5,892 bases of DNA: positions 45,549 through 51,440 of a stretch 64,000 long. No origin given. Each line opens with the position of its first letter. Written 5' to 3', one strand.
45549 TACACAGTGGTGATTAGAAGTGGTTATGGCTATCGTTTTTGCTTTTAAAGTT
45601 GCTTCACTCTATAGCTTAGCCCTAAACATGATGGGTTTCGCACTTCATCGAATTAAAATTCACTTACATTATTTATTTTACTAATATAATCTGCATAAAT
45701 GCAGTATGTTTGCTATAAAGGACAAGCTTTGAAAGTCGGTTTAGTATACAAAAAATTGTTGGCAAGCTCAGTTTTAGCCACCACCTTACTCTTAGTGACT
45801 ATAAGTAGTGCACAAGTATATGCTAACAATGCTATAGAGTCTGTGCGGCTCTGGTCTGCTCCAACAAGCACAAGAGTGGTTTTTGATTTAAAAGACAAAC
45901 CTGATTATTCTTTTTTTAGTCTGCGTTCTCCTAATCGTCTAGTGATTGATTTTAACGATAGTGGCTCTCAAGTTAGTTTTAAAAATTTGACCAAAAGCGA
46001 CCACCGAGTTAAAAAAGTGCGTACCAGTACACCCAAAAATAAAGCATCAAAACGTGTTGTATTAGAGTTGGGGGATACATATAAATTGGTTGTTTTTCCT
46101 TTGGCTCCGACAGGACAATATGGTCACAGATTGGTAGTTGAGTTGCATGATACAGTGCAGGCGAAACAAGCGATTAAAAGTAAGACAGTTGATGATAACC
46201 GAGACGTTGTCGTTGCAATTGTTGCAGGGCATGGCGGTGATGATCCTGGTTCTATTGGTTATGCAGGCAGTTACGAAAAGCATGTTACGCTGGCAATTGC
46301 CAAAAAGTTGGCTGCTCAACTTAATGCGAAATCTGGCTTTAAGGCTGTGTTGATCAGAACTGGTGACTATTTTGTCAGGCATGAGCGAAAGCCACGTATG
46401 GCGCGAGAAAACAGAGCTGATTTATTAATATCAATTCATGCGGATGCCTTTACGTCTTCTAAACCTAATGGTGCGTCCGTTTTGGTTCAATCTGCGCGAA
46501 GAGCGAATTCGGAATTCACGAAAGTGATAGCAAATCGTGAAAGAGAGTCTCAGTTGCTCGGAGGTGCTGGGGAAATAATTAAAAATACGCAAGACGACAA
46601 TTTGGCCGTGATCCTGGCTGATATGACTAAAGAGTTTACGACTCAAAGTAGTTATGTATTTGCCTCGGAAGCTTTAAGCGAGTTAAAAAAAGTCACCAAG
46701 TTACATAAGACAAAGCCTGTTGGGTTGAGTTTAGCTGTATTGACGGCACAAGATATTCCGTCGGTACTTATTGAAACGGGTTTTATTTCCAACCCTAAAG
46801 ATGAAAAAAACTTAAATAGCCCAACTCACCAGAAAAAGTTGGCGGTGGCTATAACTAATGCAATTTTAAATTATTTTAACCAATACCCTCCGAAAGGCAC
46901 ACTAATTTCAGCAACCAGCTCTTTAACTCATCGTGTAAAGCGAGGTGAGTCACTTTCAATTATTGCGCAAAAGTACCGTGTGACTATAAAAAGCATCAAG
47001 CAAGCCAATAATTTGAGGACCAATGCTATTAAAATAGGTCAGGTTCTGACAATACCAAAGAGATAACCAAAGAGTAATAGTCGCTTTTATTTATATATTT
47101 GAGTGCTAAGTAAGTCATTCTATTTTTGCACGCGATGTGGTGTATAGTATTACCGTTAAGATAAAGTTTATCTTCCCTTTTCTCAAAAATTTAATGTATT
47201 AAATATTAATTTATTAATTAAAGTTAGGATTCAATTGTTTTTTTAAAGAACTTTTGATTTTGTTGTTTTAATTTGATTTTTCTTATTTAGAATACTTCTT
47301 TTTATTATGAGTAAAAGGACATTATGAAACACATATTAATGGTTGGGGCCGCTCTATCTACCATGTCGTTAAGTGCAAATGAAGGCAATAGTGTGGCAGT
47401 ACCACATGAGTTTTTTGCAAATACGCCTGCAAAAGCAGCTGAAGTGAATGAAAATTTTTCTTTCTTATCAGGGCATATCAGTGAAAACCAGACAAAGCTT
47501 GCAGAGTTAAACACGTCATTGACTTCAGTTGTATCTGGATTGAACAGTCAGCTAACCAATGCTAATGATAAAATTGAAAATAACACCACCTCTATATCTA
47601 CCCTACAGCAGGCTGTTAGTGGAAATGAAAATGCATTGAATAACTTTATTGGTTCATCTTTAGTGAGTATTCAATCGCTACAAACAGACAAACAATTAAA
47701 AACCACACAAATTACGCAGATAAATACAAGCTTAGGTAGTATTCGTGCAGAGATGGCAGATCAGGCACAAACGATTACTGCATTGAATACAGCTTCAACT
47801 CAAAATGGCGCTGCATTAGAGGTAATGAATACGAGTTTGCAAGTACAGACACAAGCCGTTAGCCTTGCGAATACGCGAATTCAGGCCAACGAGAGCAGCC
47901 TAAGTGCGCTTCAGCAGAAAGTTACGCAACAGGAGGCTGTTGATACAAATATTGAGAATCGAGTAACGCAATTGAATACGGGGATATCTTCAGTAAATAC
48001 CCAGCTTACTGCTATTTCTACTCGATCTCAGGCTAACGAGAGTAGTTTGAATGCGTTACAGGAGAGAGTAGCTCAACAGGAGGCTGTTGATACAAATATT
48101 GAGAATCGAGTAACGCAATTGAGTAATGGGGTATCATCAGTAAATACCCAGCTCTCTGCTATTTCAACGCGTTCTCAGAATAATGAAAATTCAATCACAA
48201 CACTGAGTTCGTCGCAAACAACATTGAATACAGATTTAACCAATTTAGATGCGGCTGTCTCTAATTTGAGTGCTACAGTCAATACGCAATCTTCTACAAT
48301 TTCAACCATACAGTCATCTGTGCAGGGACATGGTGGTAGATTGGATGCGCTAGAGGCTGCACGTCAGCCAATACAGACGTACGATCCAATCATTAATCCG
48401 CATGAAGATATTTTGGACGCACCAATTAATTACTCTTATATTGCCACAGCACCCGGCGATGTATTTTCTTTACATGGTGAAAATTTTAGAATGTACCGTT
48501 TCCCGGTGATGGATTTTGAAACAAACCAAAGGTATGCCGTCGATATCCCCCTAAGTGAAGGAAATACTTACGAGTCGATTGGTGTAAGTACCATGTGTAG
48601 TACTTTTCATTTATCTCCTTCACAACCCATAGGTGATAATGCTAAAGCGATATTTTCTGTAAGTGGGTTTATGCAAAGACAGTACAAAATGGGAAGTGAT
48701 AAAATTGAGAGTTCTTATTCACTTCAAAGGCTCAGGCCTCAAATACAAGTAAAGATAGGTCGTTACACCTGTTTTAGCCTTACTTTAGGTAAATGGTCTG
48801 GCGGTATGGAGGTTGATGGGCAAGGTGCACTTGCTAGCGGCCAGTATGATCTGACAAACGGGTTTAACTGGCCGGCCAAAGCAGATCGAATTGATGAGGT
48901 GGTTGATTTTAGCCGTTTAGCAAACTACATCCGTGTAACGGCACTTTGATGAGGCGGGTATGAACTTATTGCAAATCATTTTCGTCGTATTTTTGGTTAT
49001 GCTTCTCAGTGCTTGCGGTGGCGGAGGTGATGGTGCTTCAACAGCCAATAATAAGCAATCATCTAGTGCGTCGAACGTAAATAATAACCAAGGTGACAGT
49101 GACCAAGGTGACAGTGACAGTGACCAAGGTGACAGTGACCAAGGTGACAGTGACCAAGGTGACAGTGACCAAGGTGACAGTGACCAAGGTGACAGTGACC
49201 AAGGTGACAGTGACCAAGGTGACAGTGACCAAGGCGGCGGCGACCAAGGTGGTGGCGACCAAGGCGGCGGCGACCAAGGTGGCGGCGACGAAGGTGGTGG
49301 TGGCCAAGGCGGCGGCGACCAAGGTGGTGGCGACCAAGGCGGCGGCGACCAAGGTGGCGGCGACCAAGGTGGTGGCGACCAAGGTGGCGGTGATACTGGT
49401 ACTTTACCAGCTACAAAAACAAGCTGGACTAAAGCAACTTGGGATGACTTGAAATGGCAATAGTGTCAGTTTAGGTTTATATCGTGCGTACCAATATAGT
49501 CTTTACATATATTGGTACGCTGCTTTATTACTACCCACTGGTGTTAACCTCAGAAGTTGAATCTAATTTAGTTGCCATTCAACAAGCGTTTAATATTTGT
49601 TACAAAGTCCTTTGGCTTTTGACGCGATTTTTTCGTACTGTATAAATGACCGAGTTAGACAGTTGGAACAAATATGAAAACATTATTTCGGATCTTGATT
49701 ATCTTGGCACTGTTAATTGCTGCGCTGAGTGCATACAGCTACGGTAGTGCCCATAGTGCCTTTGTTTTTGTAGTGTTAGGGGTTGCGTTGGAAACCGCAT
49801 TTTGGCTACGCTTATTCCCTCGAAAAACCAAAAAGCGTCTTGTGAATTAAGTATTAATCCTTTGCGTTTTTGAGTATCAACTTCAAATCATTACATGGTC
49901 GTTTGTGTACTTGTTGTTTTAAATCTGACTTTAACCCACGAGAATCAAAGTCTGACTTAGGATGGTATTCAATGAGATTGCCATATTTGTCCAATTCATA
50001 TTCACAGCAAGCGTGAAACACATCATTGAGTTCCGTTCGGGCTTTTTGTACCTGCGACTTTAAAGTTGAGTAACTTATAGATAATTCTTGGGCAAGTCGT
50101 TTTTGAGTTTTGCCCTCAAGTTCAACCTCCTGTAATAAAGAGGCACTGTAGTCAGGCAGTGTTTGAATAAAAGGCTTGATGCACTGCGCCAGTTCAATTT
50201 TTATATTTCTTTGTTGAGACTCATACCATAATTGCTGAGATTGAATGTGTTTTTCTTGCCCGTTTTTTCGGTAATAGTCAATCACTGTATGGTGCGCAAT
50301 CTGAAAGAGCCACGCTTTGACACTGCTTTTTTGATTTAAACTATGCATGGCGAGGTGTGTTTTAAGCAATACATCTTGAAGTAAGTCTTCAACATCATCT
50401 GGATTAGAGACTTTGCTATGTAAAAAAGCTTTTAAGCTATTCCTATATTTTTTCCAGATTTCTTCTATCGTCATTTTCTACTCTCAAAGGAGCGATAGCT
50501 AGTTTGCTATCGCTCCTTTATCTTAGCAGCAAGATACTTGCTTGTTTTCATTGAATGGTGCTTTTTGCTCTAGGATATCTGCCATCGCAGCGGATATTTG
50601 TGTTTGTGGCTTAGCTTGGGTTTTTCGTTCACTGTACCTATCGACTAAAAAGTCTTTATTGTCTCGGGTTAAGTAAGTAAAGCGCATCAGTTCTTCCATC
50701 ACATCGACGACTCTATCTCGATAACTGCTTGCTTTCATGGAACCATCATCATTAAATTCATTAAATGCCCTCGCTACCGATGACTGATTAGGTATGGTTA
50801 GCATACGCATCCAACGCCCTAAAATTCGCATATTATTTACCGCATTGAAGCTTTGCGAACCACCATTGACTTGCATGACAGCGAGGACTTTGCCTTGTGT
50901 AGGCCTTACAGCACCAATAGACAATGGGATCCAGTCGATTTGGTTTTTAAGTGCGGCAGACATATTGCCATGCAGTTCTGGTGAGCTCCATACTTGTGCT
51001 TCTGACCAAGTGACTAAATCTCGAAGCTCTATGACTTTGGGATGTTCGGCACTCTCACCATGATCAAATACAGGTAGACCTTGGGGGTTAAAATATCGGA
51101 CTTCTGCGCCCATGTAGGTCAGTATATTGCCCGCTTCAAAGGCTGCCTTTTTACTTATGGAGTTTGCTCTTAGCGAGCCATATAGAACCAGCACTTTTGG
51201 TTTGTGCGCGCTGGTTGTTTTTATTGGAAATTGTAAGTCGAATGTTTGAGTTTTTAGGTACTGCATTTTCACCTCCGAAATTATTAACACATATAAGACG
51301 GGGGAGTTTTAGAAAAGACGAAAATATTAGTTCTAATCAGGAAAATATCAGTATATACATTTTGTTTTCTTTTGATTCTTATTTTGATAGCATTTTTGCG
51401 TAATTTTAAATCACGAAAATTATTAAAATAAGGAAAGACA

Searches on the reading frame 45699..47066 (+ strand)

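Call 14: search_protein_families(library=pfam, proteins=[window:45699-47066:+], max_evalue=0.01)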
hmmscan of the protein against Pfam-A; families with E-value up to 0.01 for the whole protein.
window:45699-47066:+ (455 aa): 4 families
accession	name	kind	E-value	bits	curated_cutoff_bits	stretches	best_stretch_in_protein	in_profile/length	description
PF01520.23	Amidase_3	-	4.1e-44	151.1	27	1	172-390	1-173/174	N-acetylmuramoyl-L-alanine amidase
PF01476.26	LysM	-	1.2e-14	54.5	20.9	1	411-453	1-43/43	LysM domain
PF11741.13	AMIN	-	7.6e-12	45.6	20.5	1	49-149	2-101/101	AMIN domain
PF23473.1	LysM3_LYK4_5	-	0.00013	22.4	29.3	1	409-444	3-38/48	LYK4/5 LysM3 domain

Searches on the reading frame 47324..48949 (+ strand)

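Call 14: search_protein_families(library=pfam, proteins=[window:47324-48949:+], max_evalue=0.01)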
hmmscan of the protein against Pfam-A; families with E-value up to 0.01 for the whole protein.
window:47324-48949:+ (541 aa): 13 families
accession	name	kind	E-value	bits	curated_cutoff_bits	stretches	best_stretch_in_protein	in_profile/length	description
PF23991.1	DUF7310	-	5.8e-08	33.6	40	0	217-265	28-76/83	Coiled-coil region of unknown function (DUF7310)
PF00261.25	Tropomyosin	-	2.4e-05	24.4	38.6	1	117-297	9-189/242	Tropomyosin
PF24319.2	DUF7491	-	2.7e-05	24.8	30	0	265-348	4-87/90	Coiled-coil region of unknown function (DUF7491)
PF01576.24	Myosin_tail_1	-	8e-05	21.1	38.1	1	236-351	8-123/1081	Myosin tail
PF07889.17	DUF1664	-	0.00028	21.4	34.6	0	240-298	66-124/124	Protein of unknown function (DUF1664)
PF08614.16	ATG16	-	0.00044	20.9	33.7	0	243-348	25-133/200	Autophagy protein 16 (ATG16)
PF25526.1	LIP-1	-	0.0014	18.5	34.1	1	196-297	99-203/250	Liprin-alpha-like coiled coil domain 2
PF04102.17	SlyX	-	0.0016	19.4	30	0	299-348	6-55/67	SlyX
PF24922.1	ACBP4_C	-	0.0022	18.7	31.2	0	181-260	7-86/105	Acyl-CoA-binding domain-containing protein 4-6, C-terminal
PF01519.22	DUF16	-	0.0027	18.6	40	1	270-344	29-103/104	Protein of unknown function DUF16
PF06818.20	Fez1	-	0.0028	18.6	34.4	0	117-247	20-136/199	Fez1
PF16526.10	CLZ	-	0.0028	18.4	26.7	0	243-289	13-59/71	C-terminal leucine zipper domain of cyclic nucleotide-gated channels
PF07888.16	CALCOCO1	-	0.0039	16.6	36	1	120-329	65-274/496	Calcium binding and coiled-coil domain (CALCOCO1) like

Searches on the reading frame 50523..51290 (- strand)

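Call 93: search_protein_families(library=pfam, proteins=[window:50523-51290:-], max_evalue=0.001)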
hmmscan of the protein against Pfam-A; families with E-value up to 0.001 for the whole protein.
window:50523-51290:- (255 aa): 1 family
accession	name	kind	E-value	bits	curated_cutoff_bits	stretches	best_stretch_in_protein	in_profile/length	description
PF03358.20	FMN_red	-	6.1e-31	107.5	24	1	31-175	1-150/152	NADPH-dependent FMN reductase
